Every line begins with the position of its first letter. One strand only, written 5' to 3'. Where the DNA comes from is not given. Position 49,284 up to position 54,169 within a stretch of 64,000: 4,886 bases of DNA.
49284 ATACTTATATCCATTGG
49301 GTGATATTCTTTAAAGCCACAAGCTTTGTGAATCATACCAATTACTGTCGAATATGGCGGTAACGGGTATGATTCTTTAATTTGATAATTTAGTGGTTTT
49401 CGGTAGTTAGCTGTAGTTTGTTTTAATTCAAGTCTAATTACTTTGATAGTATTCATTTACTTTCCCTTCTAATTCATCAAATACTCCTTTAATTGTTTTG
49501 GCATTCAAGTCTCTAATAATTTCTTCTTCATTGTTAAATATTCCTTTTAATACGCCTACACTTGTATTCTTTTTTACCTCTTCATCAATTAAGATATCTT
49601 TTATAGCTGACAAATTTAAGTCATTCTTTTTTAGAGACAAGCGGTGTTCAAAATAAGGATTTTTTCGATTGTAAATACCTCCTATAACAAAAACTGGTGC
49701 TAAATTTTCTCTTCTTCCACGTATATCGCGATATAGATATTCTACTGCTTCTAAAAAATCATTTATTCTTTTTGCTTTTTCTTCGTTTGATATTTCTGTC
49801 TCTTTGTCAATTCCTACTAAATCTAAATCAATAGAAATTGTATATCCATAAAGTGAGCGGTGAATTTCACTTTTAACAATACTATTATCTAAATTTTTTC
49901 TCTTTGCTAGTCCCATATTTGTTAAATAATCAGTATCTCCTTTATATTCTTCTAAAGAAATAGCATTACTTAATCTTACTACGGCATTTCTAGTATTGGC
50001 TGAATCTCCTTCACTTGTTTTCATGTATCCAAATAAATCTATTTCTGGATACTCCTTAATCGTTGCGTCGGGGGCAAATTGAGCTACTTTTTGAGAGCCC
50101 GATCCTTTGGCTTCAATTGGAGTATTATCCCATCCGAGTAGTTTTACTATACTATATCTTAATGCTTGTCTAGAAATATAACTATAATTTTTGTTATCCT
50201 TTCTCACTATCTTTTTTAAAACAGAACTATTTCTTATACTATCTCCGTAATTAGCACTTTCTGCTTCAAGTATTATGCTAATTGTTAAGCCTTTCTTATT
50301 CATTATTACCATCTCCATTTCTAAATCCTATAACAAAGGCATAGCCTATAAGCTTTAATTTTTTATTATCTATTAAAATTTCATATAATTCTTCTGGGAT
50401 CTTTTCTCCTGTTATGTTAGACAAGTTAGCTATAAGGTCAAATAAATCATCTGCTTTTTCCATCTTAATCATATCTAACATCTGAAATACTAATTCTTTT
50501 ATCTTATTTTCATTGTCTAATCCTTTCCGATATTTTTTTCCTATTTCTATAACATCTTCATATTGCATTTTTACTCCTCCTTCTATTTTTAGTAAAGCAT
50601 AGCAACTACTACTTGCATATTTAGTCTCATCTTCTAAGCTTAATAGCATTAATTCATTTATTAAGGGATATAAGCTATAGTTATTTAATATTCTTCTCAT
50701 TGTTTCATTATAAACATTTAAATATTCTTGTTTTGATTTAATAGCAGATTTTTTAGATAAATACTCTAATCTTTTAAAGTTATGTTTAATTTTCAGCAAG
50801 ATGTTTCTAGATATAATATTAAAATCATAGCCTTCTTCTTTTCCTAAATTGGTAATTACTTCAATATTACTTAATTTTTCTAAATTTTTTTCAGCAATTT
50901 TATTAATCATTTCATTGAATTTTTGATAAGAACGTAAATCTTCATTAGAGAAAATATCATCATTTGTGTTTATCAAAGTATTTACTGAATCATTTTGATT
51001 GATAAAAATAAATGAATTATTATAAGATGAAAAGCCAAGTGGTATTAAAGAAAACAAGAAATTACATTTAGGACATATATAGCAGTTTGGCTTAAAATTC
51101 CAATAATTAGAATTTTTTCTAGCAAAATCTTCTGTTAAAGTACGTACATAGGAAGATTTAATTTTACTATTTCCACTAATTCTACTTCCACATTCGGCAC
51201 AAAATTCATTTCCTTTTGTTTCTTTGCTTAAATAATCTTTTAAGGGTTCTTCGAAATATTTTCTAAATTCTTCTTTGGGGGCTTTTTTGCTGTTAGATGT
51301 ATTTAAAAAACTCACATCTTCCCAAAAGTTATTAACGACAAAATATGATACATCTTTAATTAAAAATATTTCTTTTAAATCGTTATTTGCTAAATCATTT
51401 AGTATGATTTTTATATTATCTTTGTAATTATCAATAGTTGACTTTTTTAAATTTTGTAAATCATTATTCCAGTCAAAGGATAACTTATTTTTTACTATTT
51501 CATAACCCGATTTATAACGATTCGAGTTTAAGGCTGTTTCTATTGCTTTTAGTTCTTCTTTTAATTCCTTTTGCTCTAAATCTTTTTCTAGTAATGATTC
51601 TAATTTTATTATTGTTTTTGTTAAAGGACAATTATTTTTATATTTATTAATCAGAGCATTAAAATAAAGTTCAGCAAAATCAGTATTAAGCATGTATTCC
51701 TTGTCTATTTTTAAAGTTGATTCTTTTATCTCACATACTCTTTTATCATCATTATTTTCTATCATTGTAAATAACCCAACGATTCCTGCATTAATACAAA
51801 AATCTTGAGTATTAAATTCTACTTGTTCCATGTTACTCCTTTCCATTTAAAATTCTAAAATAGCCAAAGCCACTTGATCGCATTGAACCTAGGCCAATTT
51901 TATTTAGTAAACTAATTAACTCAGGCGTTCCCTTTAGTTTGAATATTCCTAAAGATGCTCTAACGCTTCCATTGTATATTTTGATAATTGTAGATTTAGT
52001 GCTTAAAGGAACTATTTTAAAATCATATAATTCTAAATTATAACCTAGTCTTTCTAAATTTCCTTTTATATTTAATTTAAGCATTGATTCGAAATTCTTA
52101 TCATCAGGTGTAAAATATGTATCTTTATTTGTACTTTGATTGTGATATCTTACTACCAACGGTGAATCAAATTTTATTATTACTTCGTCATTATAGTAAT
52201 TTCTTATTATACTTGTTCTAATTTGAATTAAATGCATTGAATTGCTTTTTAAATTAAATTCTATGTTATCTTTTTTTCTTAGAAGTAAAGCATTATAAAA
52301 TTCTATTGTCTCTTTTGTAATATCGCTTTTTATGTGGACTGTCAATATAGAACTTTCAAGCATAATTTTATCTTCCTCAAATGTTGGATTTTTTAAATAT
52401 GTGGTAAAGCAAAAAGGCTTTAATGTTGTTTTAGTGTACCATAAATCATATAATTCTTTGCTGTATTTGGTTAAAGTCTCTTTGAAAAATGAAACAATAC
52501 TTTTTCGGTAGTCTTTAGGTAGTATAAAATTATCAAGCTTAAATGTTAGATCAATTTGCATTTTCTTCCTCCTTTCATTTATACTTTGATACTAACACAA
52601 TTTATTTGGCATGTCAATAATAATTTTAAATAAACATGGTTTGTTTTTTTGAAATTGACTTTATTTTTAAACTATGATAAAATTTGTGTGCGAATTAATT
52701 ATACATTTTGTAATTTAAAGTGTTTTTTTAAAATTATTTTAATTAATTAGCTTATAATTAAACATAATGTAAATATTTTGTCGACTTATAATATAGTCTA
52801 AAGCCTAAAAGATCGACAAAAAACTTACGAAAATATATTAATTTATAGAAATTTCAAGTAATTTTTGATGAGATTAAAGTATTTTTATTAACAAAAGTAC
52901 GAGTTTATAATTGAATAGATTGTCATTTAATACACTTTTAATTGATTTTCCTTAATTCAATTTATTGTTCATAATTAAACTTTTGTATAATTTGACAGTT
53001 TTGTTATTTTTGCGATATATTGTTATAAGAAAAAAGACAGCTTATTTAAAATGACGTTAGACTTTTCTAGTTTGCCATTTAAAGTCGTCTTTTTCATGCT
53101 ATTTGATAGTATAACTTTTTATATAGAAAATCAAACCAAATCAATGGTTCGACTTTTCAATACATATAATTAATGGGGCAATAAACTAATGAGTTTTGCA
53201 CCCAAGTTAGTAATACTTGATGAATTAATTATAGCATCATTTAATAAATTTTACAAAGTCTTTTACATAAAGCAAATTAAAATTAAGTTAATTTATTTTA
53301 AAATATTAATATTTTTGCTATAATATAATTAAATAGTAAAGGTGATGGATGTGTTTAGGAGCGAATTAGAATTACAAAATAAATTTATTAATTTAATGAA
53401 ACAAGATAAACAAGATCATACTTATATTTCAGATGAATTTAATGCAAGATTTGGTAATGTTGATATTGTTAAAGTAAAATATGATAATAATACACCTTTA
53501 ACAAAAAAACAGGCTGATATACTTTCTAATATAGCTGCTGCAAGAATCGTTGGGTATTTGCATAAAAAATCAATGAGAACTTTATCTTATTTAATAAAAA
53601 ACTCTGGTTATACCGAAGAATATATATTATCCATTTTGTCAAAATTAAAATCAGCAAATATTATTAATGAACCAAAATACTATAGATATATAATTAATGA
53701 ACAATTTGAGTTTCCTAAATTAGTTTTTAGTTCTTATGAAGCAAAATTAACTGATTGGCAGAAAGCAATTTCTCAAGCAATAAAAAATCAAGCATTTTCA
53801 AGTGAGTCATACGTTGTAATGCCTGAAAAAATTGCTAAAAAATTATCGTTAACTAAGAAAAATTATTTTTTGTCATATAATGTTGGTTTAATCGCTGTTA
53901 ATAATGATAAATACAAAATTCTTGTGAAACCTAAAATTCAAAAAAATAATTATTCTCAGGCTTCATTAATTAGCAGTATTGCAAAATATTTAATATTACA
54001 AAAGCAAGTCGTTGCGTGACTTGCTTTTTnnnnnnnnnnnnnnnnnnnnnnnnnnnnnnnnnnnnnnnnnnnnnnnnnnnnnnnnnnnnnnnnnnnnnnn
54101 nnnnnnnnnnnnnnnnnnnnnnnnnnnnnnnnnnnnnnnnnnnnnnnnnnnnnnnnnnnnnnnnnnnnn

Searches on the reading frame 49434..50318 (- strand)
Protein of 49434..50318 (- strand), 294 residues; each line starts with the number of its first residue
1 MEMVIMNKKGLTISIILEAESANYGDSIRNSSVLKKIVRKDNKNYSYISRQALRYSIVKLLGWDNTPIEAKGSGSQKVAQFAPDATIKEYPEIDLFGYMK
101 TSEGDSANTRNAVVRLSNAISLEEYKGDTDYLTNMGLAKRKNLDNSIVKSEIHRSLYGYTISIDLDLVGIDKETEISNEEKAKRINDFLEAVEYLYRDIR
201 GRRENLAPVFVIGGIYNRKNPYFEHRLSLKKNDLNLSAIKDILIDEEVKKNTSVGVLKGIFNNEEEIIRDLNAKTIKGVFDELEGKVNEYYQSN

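Call 21: search_protein_families(library=pfam, proteins=[window:49434-50318:-], max_evalue=0.01)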
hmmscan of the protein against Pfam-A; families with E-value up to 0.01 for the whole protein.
window:49434-50318:- (294 aa): 1 family
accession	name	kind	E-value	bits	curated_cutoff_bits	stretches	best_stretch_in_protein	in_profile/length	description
PF01905.21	DevR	-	3.6e-24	85.8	23.8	1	12-215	2-250/270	CRISPR-associated negative auto-regulator DevR/Csa2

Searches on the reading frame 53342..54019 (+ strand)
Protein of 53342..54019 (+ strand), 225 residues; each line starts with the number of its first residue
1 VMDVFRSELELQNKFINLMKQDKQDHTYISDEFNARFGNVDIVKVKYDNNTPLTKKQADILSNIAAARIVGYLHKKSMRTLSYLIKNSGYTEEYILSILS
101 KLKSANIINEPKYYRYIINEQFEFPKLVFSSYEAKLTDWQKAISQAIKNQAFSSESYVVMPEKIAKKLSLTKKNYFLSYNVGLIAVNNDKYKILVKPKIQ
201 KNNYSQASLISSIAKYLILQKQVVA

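Call 3: search_protein_families(library=pfam, proteins=[window:53342-54019:+], max_evalue=0.1)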
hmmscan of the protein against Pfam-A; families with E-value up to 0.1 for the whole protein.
window:53342-54019:+ (225 aa): 0 families

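Call 4: search_protein_families(library=padloc, proteins=[window:53342-54019:+], max_evalue=0.1)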
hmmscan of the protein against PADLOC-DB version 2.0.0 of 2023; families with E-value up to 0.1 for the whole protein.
window:53342-54019:+ (225 aa): 0 families

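Call 5: search_protein_families(library=ncbifam, proteins=[window:53342-54019:+], max_evalue=0.1)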
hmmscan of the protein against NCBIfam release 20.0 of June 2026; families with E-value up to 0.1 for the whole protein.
window:53342-54019:+ (225 aa): 1 family
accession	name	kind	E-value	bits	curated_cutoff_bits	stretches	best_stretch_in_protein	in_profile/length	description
NF053660.1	ORF80_fam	equivalog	0.057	13.3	95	0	67-109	5-47/70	ORF80 family leucine zipper DNA-binding protein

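Call 6: search_protein_families(library=phrogs, proteins=[window:53342-54019:+], max_evalue=0.1)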
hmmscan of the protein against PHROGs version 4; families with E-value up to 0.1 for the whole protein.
window:53342-54019:+ (225 aa): 1 family
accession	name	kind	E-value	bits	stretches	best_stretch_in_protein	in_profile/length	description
phrog_35861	-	unknown function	0.035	15.3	1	150-205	7-63/147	-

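Call 13: find_homologous_proteins(query=window:53342-54016:+, max_evalue=0.001)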
Query window:53342-54016:+ (225 aa): 91 proteins with E <= 0.001 among 537 candidates.
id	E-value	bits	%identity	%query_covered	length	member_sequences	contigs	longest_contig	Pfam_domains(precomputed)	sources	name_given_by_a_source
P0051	3.9e-135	466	100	100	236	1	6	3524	-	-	-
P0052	5.4e-134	462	99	100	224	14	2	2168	-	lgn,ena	-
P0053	2.3e-133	460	100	99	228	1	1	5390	-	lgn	-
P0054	3.5e-128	443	95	99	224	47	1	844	-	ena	-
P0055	1.7e-127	441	95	99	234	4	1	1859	-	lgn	-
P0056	2.8e-118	411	88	99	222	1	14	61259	-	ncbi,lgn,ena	-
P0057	3.5e-116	404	86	99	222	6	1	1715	-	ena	-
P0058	9.3e-115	399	86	99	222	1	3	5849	-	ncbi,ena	-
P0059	1.4e-112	392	86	99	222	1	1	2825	-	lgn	-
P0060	1.1e-111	389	83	99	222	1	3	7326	-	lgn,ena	-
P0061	7.1e-109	380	82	99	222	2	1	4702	-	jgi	-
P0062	8.7e-109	380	83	98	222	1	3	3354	-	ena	-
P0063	1.9e-108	379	81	99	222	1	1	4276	-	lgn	-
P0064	3.5e-99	349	73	99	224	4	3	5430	-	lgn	-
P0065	2.7e-98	346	73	99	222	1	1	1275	-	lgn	-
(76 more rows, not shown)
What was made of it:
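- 53342..54019 (+): 225-aa basic protein (the start may be ATG 53345, giving 224 aa). It has a PD-(D/E)xK nuclease core with a winged helix-turn-helix inserted between the D strand and the ExK strand. It is convergent with the other two genes. Ninety-one homologues (call 13).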

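Call 18: search_solved_structures(query=A2, max_evalue=10, show_alignments=2)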
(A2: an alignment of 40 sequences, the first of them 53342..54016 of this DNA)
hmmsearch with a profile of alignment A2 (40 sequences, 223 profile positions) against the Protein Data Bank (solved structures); distinct sequences matched with E-value up to 10: 3.
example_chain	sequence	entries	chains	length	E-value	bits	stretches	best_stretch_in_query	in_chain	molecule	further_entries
5tug_A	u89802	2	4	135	0.22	14.4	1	45-87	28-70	Flagellar biosynthesis protein FlaG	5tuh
6pbk_A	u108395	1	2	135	0.23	14.3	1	45-87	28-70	Saci FlaG soluble domain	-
9eyi_A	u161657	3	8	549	0.31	13.9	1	110-156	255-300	SMODS-associated and fused to various effectors domain-containing protein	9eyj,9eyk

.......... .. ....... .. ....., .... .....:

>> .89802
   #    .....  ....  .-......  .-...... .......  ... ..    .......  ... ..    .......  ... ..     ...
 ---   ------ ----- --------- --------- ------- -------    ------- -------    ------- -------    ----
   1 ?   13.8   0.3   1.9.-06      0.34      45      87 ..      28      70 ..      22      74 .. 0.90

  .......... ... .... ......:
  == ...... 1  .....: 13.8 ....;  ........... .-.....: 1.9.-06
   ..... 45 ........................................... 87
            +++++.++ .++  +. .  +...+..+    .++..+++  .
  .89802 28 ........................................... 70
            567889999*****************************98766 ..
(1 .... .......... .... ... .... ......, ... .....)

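Call 32: predict_structure(alignment_id=A2)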
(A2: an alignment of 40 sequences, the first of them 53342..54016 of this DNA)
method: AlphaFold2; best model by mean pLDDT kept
length: 225 residues; sequences in the alignment: 40
mean_pLDDT: 90.6   pTM: 0.84
mean pLDDT of the five models: 90.6, 90.2, 88.7, 85.2, 80.6
residues with pLDDT >= 90: 167; 70-90: 43; 50-70: 13; < 50: 2
segments of 3 or more residues with pLDDT < 50: none
pLDDT, mean of each block of 10 residues (from residue 1): 80 94 81 69 85 89 95 90 97 98 97 96 89 96 95 95 97 97 97 96 88 89 58
secondary structure, 60 per line:
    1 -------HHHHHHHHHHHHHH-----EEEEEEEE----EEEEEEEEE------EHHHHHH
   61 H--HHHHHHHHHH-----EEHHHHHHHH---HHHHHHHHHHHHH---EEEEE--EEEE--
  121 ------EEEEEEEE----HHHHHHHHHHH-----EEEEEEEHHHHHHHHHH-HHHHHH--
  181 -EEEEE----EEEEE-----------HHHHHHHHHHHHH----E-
elements in order: H8-21 E27-34 E39-47 H55-61 H64-73 H81-88 H92-104 E108-112 E115-118 E127-134 H139-149 E155-161 H162-171 H173-178 E182-186 E191-195 H207-219
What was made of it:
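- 53342..54019 (+): AF2 pLDDT 90.6, with alpha-beta-beta-[wHTH]-beta-alpha-beta topology (call 32).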

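Call 35: fold_search(model_id=the predicted structure, library=pdb)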
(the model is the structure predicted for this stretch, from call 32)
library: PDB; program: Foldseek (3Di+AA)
matches with E <= 10: 1380; with E <= 0.001: 0
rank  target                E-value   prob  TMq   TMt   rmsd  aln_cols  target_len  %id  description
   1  3dnx                  5.3e-03  1.00  0.29  0.42   4.1        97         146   14  SPO1766 protein of unknown function from Silicibacter pomeroyi. (released 2008-09-02)
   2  9j8g_A                3.2e-02  1.00  0.24  0.90   1.1        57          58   16  mouse zbp1 hybrid complex (released 2025-06-25)
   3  2ph7_B                3.6e-02  0.75  0.27  0.27  17.8       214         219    7  Crystal structure of AF2093 from Archaeoglobus fulgidus (released 2007-05-08)
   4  2p4w_B                4.4e-02  0.98  0.26  0.29  12.9       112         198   21  Crystal structure of heat shock regulator from Pyrococcus furiosus (released 2007-03-27)
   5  3lwf_A                4.4e-02  0.69  0.21  0.31  11.9       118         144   14  Crystal structure of Putative transcriptional regulator (NP_470886.1) from LISTERIA INNOCUA at 2.06 A resolution (released 2010-05-12)
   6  7pga_A                4.6e-02  1.00  0.24  0.16   3.0        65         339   15  Chimeric carminomycin-4-O-methyltransferase (DnrK) with regions from 10-hydroxylase RdmB and 10-decarboxylase TamK (released 2022-08-24)
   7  7l19_A                5.2e-02  0.91  0.25  0.42  11.7       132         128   10  Crystal structure of the MarR family transcriptional regulator from Enterobacter soli strain LF7 bound to Indole 3 ace (released 2021-12-22)
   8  4kib_B                5.9e-02  0.99  0.22  0.15   4.4        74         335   16  Crystal structure of methyltransferase from Streptomyces hygroscopicus complexed with S-adenosyl-L-homocysteine and me (released 2014-05-07)
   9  4wf2                  6.3e-02  0.84  0.23  0.17  13.2       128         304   14  Structure of E. coli BirA G142A bound to biotinol-5'-AMP (released 2014-10-22)
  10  8bij_A                7.1e-02  1.00  0.26  0.19   2.1        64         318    8  O-Methyltransferase Plu4894 (mutant I88M, W91L, C97Y, S142L, G146V, Y258M, L270F, S309Y) in complex with SAH (released 2023-03-08)
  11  3lst_A                7.1e-02  1.00  0.24  0.17   2.5        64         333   20  Crystal Structure of CalO1, Methyltransferase in Calicheamicin Biosynthesis, SAH bound form (released 2010-03-02)
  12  7phf_C                7.5e-02  1.00  0.25  0.17   2.6        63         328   17  Chimeric carminomycin-4-O-methyltransferase (DnrK) with regions from 10-hydroxylase RdmB and 10-decarboxylase TamK (released 2022-09-07)
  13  7phe_A                7.5e-02  1.00  0.25  0.17   2.7        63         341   17  Chimeric carminomycin-4-O-methyltransferase (DnrK) with regions from 10-hydroxylase RdmB and 10-decarboxylase TamK (released 2022-09-07)
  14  1x19                  7.5e-02  0.95  0.27  0.18  12.2       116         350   16  Crystal structure of BchU involved in bacteriochlorophyll c biosynthesis (released 2006-07-18)
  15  1j75_A                8.5e-02  1.00  0.23  0.88   1.1        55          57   16  Crystal Structure of the DNA-Binding Domain Zalpha of DLM-1 Bound to Z-DNA (released 2001-09-01)
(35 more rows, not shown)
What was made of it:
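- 53342..54019 (+): Foldseek's best match is 3dnx (E 5e-3), followed by Zalpha, ArsR and MarR winged helices (call 35).
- On PD-(D/E)xK nuclease superfamily (third protein): Structural support is weak (3dnx, E 5e-3; call 35).
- The nuclease assignment rests on motifs, AF2 topology and one weak Foldseek hit (E 5e-3; call 35).
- Tried and rejected: For the nuclease, Foldseek gave 3dnx at E 5e-3 plus winged-helix matches (call 35).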

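Call 81: search_protein_families(library=pfam, alignment_id=A2, max_evalue=1)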
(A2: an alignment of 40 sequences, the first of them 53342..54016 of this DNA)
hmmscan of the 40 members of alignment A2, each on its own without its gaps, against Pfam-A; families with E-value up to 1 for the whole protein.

A. member 1, window:53342-54016:+ (225 aa): 0 families

B. families by the number of members that match (of 40 scanned): 46 families (the first 25 are shown)
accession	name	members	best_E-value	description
PF08221.17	HTH_9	4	0.082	RNA polymerase III subunit RPC82 helix-turn-helix domain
PF25025.1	EF-Ts_N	3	0.15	Elongation factor Ts, mitochondrial, N-terminal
PF14394.12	DUF4423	2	0.0007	Domain of unknown function (DUF4423)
PF23526.1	AprA_N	2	0.046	AprA N-terminal domain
PF24409.1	wHTH-PRTase_assc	2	0.056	wHTH-PRTase associated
PF24448.1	T4_y05I_C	2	0.079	y05I-like putative transcription factor C-terminal domain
PF20247.3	DUF6602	2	0.14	Domain of unknown function (DUF6602)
PF17947.6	4HB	1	0.001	Four helical bundle domain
PF04317.18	DUF463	1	0.0039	YcjX-like family, DUF463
PF11200.13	DUF2981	1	0.0047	Protein of unknown function (DUF2981)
PF01978.25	TrmB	1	0.006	Sugar-specific transcriptional regulator TrmB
PF05732.17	RepL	1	0.0071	Firmicute plasmid replication protein (RepL)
PF06649.17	DUF1161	1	0.01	Protein of unknown function (DUF1161)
PF04492.19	Phage_rep_O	1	0.011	Bacteriophage replication protein O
PF06717.16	DUF1202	1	0.024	Protein of unknown function (DUF1202)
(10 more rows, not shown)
